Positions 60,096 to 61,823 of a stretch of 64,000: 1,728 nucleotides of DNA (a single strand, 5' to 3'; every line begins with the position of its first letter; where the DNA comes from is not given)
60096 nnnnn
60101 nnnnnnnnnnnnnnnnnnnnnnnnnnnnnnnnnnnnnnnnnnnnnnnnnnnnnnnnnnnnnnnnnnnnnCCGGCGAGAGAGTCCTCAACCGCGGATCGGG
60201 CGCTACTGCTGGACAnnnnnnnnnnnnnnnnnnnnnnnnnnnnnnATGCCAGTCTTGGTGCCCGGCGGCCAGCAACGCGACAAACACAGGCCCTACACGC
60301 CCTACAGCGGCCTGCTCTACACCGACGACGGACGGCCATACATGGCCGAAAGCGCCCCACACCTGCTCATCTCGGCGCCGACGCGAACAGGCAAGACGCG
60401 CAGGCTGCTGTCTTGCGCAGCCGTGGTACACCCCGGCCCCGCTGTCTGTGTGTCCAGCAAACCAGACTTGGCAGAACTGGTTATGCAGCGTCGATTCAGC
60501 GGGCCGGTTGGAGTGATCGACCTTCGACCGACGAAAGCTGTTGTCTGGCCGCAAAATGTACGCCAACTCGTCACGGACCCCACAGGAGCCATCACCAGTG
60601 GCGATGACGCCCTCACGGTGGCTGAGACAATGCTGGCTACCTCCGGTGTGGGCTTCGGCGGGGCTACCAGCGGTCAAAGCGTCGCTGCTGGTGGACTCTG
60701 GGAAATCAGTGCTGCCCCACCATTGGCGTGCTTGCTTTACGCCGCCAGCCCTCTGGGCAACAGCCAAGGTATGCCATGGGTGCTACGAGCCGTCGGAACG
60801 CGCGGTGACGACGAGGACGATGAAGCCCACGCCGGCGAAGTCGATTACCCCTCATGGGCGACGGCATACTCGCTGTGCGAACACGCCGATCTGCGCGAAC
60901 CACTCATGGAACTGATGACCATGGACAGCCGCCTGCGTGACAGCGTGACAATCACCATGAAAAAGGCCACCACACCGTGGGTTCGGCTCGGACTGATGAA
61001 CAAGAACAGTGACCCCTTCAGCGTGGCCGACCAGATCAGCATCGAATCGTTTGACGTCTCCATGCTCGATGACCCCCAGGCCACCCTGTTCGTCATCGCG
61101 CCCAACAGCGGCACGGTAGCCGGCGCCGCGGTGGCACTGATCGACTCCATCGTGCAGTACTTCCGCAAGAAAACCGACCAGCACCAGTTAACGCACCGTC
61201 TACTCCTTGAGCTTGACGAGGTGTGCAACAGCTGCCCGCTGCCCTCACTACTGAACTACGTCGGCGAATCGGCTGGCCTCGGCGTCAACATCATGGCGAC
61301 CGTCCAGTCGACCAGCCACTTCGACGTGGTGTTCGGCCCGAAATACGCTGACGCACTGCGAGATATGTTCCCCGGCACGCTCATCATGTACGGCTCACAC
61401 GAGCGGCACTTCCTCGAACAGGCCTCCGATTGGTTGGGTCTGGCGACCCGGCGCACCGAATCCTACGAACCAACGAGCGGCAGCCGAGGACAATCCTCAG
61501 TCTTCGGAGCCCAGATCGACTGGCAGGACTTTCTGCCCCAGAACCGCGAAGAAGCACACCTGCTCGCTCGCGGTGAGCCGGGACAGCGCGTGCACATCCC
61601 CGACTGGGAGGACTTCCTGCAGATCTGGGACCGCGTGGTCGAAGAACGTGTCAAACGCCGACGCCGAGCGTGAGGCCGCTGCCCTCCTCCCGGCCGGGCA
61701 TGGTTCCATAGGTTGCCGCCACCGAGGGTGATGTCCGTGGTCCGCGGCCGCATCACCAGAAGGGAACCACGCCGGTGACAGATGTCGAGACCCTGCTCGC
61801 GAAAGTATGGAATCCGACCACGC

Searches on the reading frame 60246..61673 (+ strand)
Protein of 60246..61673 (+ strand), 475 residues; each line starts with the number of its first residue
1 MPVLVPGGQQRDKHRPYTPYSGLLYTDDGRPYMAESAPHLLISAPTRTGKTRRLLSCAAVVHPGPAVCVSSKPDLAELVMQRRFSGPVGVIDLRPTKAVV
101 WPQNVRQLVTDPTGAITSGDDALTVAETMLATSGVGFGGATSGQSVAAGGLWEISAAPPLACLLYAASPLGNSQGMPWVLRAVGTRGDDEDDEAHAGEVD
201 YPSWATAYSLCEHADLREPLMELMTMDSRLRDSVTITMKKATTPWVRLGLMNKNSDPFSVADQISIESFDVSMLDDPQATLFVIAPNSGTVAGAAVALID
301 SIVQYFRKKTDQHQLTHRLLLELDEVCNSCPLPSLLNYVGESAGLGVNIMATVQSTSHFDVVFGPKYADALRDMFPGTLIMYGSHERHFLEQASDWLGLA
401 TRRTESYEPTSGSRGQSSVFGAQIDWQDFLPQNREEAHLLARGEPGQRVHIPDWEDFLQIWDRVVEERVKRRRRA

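Call 68: search_protein_families(library=pfam, proteins=[window:60246-61673:+], max_evalue=0.01)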
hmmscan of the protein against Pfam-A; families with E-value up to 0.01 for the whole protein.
window:60246-61673:+ (475 aa): 3 families
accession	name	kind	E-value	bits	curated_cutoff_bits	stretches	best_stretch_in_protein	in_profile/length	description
PF02534.20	T4SS-DNA_transf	-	6.6e-13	48.8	20.1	1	19-415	32-400/468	Type IV secretory system Conjugative DNA transfer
PF12696.13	TraG-D_C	-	2.7e-10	40.7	22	1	318-415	1-98/126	TraM recognition site of TraD and TraG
PF10412.15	TrwB_AAD_bind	-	0.00018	21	20.5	1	229-401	166-327/387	Type IV secretion-system coupling protein DNA-binding domain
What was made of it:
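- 60246..61673 (+): Type IV coupling protein (TraG/TrwB-like). T4SS-DNA_transf and TraG-D_C matches (call 68).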
